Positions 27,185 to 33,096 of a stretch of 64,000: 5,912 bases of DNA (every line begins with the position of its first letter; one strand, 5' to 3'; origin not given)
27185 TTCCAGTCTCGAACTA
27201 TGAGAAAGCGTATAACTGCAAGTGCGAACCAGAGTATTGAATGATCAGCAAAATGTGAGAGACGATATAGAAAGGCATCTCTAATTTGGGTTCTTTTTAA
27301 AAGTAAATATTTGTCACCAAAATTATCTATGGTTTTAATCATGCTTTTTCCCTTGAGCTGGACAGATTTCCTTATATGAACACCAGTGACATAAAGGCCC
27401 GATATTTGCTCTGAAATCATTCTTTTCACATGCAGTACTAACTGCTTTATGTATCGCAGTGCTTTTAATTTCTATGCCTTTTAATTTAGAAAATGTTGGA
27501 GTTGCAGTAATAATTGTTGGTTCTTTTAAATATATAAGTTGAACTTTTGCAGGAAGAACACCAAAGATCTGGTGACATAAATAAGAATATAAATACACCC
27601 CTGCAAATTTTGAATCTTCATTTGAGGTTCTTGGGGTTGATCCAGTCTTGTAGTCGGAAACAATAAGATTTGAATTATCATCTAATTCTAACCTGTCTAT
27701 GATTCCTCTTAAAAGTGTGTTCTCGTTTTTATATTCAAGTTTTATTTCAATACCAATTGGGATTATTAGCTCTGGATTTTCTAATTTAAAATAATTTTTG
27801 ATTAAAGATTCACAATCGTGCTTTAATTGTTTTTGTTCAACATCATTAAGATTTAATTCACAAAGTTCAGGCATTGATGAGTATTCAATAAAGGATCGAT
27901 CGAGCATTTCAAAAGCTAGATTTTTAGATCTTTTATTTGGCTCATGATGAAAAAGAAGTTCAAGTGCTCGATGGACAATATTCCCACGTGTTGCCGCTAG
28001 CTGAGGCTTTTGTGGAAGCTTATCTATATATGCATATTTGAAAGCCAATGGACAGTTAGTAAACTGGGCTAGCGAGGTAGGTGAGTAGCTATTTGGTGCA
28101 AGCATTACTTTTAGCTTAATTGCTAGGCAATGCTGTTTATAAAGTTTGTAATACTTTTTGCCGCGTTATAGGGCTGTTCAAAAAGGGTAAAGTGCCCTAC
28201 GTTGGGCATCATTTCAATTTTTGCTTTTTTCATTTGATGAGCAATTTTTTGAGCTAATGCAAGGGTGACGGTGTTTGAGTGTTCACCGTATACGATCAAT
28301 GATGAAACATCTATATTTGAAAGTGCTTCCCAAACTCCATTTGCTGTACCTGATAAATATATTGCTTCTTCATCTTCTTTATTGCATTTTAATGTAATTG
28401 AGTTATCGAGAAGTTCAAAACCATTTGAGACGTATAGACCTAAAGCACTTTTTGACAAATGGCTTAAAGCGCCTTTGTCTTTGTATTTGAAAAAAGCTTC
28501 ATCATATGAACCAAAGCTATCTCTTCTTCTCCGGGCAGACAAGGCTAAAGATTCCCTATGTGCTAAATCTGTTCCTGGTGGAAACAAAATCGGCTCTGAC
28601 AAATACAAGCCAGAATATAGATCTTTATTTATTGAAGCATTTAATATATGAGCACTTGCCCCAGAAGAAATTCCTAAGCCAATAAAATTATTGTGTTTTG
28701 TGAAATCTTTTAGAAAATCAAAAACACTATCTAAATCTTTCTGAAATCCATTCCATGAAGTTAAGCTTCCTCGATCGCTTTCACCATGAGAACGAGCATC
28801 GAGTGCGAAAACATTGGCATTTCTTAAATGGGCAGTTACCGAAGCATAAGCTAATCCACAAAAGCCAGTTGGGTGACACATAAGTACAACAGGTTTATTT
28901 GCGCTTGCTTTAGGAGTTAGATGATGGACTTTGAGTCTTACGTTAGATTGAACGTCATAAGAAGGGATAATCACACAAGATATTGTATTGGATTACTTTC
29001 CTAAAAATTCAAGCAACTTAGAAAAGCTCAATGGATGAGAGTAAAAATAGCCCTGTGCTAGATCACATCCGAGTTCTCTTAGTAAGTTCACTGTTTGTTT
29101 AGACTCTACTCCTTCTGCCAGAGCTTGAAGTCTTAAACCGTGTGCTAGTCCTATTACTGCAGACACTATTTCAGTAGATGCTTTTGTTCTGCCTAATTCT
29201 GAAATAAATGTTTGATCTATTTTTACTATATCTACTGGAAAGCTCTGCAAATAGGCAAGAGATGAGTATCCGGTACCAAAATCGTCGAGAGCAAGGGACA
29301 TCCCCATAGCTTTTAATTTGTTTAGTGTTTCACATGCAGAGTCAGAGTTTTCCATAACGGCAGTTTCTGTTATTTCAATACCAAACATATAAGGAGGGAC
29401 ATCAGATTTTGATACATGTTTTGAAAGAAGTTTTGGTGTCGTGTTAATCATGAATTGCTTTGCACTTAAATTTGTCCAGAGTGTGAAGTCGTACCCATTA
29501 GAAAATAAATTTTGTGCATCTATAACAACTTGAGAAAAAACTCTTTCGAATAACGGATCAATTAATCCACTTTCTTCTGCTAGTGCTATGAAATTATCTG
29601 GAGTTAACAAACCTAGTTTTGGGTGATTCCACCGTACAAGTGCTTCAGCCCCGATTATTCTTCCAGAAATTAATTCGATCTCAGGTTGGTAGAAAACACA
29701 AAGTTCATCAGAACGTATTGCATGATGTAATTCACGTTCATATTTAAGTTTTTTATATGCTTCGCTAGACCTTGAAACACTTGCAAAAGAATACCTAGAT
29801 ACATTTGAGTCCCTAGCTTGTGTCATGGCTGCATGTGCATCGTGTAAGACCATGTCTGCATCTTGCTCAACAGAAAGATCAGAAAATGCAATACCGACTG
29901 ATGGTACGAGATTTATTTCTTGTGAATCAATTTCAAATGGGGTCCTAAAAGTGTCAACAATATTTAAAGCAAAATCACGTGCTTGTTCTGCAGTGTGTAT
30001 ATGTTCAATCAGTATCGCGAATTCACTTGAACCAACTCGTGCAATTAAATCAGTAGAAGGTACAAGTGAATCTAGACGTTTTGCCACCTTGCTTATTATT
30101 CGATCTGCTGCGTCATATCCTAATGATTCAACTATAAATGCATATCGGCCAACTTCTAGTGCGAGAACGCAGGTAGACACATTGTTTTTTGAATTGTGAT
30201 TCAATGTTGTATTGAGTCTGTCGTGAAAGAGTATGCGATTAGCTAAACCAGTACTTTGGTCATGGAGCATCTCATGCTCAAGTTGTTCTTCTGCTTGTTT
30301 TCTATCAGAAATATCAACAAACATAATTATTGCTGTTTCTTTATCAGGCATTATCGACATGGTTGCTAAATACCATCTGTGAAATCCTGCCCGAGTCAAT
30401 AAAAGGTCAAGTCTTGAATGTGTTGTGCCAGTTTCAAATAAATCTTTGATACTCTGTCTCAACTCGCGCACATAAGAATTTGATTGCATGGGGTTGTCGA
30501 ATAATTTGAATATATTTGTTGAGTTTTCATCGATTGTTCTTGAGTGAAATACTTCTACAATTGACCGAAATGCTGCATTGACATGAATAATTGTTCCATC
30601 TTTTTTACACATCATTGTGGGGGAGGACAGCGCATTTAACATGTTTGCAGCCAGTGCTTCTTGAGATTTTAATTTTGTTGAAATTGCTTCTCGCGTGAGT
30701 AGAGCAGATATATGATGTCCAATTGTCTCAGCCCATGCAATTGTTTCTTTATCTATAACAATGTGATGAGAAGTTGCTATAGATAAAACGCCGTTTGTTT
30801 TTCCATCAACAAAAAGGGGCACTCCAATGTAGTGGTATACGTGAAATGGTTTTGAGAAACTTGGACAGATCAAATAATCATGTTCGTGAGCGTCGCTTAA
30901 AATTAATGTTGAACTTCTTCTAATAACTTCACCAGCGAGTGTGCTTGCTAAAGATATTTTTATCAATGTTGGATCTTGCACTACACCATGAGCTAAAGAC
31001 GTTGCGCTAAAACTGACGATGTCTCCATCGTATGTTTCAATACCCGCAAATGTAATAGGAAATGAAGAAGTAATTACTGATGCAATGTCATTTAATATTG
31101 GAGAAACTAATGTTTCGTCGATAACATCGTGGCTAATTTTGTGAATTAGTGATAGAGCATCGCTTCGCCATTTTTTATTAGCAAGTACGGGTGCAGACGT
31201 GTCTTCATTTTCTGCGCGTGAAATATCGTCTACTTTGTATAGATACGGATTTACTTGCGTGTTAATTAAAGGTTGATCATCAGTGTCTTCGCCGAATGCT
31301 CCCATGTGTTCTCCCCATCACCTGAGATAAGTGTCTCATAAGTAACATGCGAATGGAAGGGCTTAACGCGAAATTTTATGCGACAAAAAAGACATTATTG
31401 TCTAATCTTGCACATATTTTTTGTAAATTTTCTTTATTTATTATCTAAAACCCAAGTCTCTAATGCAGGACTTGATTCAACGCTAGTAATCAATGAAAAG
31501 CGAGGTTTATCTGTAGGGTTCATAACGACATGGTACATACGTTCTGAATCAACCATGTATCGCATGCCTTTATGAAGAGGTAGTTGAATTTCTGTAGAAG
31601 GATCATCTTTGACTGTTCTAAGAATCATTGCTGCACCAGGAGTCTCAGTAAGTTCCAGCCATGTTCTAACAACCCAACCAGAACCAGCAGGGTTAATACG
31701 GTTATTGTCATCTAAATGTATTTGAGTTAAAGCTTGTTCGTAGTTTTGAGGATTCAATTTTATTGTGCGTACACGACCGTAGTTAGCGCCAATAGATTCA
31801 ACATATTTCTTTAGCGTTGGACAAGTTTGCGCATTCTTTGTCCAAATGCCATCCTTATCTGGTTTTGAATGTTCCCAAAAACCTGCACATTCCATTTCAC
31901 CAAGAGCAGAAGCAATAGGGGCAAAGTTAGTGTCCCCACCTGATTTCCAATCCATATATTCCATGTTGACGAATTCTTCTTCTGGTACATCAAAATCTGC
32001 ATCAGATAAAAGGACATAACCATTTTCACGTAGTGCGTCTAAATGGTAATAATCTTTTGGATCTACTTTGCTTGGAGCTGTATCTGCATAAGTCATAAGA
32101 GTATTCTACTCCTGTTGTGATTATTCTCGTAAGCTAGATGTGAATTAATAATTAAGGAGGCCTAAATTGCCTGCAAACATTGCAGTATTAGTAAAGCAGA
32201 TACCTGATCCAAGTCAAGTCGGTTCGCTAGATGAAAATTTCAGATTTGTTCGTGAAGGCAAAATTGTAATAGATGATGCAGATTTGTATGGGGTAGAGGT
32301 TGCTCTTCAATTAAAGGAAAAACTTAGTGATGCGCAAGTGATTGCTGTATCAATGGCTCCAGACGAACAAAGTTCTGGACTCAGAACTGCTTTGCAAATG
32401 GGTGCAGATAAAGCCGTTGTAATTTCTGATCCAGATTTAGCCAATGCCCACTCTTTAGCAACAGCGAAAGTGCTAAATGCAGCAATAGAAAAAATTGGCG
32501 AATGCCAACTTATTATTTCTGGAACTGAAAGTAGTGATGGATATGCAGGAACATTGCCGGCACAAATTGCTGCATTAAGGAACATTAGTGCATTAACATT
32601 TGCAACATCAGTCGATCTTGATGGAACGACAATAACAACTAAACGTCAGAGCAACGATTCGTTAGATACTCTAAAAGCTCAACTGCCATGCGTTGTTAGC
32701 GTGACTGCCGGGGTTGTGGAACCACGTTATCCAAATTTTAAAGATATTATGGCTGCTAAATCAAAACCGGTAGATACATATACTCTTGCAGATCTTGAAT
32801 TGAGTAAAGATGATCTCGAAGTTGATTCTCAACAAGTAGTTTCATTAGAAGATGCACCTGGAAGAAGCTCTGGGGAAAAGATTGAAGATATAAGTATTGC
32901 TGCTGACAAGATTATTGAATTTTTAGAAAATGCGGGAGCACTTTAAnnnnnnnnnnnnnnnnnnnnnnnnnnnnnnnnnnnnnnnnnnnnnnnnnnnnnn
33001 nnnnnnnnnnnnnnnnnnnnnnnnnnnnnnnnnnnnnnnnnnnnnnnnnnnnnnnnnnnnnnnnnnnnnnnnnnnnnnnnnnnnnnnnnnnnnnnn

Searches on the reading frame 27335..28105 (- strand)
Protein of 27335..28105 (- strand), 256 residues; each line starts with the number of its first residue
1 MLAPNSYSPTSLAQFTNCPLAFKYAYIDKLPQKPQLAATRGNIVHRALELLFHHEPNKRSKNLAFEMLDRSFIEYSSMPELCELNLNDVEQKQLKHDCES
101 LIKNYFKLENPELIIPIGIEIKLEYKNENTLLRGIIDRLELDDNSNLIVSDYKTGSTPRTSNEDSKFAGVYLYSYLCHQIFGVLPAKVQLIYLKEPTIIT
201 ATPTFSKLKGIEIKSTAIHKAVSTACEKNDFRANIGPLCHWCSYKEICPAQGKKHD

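Call 53: search_protein_families(library=pfam, proteins=[window:27335-28105:-], max_evalue=0.001)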
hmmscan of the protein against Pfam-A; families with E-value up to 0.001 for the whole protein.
window:27335-28105:- (256 aa): 2 families
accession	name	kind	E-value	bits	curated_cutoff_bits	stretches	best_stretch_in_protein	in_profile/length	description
PF12705.13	PDDEXK_1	-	1.2e-31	111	22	1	7-249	2-247/247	PD-(D/E)XK nuclease superfamily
PF10926.14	DUF2800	-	0.00013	21.7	21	1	7-253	4-237/368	Protein of unknown function (DUF2800)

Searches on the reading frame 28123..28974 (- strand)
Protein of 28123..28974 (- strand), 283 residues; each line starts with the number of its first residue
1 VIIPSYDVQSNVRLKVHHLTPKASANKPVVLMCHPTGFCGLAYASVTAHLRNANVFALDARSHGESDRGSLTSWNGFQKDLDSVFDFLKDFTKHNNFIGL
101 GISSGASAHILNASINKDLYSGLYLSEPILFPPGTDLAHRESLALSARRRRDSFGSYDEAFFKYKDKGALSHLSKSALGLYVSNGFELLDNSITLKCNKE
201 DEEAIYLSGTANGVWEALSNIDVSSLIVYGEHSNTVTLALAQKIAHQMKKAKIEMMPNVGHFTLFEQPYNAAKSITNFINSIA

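Call 53: search_protein_families(library=pfam, proteins=[window:28123-28974:-], max_evalue=0.001)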
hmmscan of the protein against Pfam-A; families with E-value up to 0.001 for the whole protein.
window:28123-28974:- (283 aa): 3 families
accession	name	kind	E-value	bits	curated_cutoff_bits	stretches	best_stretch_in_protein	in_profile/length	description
PF12697.13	Abhydrolase_6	-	3.7e-12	47.8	26.3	1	30-268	1-211/217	Alpha/beta hydrolase family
PF12146.15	Hydrolase_4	-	5e-11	42.8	27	1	26-132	3-113/239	Serine aminopeptidase, S33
PF00561.26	Abhydrolase_1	-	1.5e-05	25.3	25.8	1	28-268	1-245/245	alpha/beta hydrolase fold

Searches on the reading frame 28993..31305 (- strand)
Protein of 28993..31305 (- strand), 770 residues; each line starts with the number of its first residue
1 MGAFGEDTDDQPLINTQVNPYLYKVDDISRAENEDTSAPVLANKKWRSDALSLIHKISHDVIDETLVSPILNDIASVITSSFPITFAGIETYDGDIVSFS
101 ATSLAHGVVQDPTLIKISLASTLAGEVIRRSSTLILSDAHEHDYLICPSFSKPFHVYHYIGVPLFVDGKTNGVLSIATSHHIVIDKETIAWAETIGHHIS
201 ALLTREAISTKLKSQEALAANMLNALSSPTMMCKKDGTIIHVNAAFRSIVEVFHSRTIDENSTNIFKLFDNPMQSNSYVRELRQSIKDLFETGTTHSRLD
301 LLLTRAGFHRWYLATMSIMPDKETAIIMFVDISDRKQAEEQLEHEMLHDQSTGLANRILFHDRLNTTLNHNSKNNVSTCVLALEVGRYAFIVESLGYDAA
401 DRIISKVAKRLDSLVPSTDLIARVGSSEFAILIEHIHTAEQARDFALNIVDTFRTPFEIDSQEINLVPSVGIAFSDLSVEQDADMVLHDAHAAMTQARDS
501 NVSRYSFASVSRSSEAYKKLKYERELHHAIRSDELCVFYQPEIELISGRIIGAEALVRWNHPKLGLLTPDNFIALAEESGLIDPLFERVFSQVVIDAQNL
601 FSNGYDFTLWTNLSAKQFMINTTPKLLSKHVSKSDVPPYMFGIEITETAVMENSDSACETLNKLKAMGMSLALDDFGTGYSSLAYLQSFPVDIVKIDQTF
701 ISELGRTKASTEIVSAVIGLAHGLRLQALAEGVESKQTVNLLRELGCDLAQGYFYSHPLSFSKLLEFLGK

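Call 53: search_protein_families(library=pfam, proteins=[window:28993-31305:-], max_evalue=0.001)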
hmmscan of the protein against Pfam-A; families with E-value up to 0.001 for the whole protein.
window:28993-31305:- (770 aa): 6 families
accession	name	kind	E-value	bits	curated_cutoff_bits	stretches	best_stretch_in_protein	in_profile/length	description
PF00563.25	EAL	-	9.4e-66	222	31.3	1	524-758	2-236/236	EAL domain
PF00990.26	GGDEF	-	5.1e-28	98.3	23.8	1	347-500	2-157/161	Diguanylate cyclase, GGDEF domain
PF13185.12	GAF_2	-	1.3e-09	38.8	28.6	1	82-203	20-135/136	GAF domain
PF01590.32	GAF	-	4.8e-07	30.8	22.4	1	108-201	35-131/133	GAF domain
PF08448.16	PAS_4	-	4.5e-05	24.1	23.1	1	223-337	1-110/110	PAS fold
PF13426.13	PAS_9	-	0.00058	20.5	27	0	230-334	4-103/103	PAS domain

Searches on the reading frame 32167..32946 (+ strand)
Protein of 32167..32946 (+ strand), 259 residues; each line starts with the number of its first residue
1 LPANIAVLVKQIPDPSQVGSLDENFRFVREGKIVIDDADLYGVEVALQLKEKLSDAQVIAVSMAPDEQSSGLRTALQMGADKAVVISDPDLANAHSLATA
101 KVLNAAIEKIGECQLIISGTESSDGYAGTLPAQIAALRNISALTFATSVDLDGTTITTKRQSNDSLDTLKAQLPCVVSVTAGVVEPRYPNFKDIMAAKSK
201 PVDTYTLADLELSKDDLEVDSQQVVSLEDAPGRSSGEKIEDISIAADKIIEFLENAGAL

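Call 53: search_protein_families(library=pfam, proteins=[window:32167-32946:+], max_evalue=0.001)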
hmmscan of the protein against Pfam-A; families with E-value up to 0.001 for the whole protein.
window:32167-32946:+ (259 aa): 1 family
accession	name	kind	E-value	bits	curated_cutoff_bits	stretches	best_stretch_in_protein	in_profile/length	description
PF01012.27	ETF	-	9.8e-37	126.9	26.7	1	27-209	4-180/181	Electron transfer flavoprotein domain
